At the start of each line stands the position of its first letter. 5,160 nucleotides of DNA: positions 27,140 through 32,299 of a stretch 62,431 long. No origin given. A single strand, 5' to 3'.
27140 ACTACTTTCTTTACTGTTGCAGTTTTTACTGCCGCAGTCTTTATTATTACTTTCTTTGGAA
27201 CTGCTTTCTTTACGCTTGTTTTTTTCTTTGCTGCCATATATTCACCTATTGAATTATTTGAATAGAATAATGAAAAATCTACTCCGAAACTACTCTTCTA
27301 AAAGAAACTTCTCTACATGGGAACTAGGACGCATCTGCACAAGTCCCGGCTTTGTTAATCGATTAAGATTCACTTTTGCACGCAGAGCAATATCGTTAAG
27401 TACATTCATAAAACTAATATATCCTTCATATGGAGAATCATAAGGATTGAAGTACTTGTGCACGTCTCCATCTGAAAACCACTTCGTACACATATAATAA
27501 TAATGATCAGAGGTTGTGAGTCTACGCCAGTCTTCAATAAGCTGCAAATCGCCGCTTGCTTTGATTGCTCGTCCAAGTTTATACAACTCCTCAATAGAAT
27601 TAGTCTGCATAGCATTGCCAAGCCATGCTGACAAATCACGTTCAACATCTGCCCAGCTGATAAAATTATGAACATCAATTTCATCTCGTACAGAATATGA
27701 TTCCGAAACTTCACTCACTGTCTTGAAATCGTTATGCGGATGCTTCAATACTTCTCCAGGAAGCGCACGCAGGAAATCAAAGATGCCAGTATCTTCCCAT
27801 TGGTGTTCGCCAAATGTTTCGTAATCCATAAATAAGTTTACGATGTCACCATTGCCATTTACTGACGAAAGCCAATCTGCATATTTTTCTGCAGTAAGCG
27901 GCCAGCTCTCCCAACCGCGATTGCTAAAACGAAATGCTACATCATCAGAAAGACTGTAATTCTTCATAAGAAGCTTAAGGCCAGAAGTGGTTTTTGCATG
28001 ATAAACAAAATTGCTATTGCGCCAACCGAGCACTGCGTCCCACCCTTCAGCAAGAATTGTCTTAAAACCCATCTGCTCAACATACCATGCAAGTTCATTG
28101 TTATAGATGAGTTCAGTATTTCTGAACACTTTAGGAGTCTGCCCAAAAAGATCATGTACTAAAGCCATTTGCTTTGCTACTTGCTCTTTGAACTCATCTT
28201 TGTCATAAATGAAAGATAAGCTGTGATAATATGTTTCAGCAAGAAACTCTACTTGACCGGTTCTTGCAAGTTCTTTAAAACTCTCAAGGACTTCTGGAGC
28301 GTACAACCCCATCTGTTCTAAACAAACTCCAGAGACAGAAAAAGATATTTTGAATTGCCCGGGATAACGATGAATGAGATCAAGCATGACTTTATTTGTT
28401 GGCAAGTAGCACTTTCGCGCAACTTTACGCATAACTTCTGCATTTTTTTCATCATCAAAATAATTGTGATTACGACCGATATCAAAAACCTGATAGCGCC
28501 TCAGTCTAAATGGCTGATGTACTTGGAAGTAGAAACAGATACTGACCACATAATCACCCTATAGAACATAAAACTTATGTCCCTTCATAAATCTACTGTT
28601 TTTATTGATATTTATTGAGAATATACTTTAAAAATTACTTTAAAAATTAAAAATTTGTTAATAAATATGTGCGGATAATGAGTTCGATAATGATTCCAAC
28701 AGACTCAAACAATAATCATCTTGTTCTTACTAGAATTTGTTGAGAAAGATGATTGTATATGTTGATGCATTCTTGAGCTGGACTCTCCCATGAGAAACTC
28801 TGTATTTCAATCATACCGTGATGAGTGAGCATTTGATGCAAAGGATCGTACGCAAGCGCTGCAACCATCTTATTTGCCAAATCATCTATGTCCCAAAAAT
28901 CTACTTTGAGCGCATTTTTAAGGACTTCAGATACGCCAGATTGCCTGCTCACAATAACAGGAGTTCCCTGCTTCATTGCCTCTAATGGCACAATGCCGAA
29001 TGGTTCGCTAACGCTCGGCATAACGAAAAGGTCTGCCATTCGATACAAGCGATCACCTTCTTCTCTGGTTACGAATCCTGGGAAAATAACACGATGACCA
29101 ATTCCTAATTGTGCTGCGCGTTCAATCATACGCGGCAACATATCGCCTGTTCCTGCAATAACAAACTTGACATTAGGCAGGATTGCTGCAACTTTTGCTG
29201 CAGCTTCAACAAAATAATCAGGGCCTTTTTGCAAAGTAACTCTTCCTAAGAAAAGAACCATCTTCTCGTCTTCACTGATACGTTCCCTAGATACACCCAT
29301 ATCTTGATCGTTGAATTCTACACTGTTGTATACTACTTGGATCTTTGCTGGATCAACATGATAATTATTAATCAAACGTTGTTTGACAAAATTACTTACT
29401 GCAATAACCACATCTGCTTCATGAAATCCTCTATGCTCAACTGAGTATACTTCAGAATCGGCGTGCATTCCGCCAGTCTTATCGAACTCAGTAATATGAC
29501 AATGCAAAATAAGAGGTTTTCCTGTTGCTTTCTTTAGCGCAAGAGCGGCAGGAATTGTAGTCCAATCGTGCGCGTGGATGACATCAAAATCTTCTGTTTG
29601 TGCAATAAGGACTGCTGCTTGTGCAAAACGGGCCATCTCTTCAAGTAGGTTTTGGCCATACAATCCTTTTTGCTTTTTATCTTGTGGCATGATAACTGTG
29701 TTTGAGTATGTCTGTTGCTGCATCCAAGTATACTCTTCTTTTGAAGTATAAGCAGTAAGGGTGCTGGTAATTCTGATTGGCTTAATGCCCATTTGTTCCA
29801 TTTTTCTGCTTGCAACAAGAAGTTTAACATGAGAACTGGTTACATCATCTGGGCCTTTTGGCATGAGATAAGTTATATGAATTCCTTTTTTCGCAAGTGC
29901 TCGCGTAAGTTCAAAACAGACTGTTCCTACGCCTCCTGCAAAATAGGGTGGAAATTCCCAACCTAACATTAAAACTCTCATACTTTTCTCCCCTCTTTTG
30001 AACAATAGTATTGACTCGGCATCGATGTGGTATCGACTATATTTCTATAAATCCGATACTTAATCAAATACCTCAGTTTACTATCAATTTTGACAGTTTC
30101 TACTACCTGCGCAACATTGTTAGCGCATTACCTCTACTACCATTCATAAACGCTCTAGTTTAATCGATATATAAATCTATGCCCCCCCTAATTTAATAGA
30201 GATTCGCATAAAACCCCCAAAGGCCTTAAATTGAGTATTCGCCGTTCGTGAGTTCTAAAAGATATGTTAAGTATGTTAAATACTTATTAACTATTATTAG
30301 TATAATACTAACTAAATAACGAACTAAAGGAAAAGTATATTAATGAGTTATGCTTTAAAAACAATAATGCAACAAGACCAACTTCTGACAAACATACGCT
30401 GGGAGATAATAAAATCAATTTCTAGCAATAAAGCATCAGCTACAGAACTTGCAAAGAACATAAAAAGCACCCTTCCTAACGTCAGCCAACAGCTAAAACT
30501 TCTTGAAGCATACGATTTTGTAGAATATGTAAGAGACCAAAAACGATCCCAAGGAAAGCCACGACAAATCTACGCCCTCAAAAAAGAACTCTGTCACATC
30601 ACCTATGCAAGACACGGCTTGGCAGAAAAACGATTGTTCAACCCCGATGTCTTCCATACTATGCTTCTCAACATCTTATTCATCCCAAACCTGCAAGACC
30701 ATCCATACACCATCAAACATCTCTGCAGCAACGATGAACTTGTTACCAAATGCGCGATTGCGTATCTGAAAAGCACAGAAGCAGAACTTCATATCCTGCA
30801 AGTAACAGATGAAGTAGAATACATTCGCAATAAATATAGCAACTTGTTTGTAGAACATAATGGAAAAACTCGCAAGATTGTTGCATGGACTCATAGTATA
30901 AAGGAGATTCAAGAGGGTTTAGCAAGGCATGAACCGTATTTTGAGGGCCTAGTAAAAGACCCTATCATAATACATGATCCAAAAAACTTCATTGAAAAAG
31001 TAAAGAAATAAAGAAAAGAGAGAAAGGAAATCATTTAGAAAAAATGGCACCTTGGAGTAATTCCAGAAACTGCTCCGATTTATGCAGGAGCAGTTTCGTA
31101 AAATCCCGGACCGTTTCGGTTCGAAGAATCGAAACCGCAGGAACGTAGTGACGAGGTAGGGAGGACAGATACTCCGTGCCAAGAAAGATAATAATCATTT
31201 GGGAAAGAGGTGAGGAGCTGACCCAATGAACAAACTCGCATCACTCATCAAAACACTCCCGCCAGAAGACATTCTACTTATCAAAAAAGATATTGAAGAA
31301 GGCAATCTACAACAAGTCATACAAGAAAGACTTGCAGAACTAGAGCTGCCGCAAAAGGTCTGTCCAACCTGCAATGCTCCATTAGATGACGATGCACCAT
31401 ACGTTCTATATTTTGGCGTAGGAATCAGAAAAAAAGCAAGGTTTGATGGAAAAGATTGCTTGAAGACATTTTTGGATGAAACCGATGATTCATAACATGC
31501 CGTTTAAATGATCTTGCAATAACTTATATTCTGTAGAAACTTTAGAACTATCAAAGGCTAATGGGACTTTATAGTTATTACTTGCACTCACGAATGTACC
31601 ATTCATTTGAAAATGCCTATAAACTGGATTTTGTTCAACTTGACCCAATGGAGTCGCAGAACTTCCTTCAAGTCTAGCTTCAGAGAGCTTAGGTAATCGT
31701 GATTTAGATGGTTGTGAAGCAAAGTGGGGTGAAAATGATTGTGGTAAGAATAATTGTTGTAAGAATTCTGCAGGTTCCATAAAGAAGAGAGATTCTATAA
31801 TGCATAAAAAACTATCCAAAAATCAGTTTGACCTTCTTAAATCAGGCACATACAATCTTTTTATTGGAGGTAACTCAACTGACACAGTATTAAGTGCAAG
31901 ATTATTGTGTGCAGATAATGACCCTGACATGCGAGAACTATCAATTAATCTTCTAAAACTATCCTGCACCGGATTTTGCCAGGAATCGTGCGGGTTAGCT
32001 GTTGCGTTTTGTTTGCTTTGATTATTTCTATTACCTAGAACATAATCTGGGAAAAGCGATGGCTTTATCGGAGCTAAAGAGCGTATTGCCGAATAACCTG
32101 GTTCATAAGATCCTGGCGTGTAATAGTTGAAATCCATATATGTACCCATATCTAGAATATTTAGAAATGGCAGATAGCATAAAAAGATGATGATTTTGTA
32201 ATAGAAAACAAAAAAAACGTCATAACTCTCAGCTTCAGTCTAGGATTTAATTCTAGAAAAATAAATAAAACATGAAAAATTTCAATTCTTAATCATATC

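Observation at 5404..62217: Ten-copy family of covarying three-way-junction elements (CUU-bulged outer stem plus GAUUCAUGCA decaloop) that I cannot assign to any known RNA class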

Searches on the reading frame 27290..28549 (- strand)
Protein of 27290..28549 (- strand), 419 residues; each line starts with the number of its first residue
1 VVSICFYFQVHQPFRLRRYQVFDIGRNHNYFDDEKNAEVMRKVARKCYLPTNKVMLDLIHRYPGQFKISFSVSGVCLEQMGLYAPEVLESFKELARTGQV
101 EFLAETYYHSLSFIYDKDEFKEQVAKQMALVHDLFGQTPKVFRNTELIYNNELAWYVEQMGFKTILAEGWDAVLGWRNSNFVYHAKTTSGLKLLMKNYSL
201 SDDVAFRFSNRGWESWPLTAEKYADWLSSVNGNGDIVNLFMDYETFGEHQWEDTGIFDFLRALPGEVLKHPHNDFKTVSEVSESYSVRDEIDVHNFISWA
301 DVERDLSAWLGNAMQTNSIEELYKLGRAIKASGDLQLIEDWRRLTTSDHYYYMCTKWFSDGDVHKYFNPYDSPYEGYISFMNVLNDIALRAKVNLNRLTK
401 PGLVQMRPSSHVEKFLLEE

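Call 60: search_protein_families(library=pfam, proteins=[window:27290-28549:-], max_evalue=0.0001)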
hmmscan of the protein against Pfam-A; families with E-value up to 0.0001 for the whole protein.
window:27290-28549:- (419 aa): 2 families
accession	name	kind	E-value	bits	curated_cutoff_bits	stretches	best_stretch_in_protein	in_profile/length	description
PF03065.20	Glyco_hydro_57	-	8.9e-79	265.2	21.2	1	6-293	2-290/291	Glycosyl hydrolase family 57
PF01522.26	Polysacc_deac_1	-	7.3e-05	23.2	23.1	0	89-164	49-123/124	Polysaccharide deacetylase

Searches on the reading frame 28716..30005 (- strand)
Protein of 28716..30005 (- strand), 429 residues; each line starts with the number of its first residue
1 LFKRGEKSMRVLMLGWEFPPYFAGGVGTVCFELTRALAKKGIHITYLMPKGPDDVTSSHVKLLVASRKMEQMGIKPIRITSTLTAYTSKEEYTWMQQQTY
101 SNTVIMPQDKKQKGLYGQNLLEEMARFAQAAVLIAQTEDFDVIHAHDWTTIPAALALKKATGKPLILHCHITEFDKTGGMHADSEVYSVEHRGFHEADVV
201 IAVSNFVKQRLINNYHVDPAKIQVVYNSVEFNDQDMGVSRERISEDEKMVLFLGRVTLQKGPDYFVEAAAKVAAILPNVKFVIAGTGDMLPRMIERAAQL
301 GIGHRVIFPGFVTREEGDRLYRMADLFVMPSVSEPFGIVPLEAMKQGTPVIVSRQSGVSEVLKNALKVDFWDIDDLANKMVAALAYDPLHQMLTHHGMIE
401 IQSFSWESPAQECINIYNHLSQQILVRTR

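Call 60: search_protein_families(library=pfam, proteins=[window:28716-30005:-], max_evalue=0.0001)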
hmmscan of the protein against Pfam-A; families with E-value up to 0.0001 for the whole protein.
window:28716-30005:- (429 aa): 7 families
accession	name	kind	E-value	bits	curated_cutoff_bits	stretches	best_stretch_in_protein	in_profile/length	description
PF00534.26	Glycos_transf_1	-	4.7e-38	130.8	26.4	1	241-391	9-163/172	Glycosyl transferases group 1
PF13692.12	Glyco_trans_1_4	-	2.7e-31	109.2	27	1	248-384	2-140/142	Glycosyl transferases group 1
PF13439.12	Glyco_transf_4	-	5.8e-27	95.2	28.5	1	24-230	2-167/170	Glycosyltransferase Family 4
PF20706.3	GT4-conflict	-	7e-27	94.8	26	1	135-369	78-327/385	Family 4 Glycosyltransferase in conflict systems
PF08323.17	Glyco_transf_5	-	1.1e-20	74.8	22.7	1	10-212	1-225/239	Starch synthase catalytic domain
PF13579.12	Glyco_trans_4_4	-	1.1e-19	71.7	29.7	1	24-227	1-157/158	Glycosyl transferase 4-like domain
PF00982.27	Glyco_transf_20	-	7e-06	25.5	32.5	1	318-399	366-452/473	Glycosyltransferase family 20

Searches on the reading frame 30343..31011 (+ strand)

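Call 21: search_protein_families(library=pfam, proteins=[window:30343-31011:+], max_evalue=0.001)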
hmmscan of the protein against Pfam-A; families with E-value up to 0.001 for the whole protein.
window:30343-31011:+ (222 aa): 3 families
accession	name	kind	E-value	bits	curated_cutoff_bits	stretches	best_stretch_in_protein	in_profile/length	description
PF25212.1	HVO_A0114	-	5.8e-08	32.9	27.6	1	8-68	13-74/84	HVO_A0114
PF01022.26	HTH_5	-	1.7e-05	25.1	22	1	18-62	3-47/47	Bacterial regulatory protein, arsR family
PF12840.13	HTH_20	-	0.00053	20.4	27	0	26-63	13-51/51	Helix-turn-helix domain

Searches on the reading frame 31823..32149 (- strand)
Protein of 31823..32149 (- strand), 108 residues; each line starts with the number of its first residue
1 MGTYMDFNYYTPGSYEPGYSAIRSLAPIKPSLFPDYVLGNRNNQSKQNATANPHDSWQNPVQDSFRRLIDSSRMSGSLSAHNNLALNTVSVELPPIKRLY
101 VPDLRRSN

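Call 61: search_protein_families(library=pfam, proteins=[window:31823-32149:-], max_evalue=0.0001)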
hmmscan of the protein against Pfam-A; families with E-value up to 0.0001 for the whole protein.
window:31823-32149:- (108 aa): 0 families
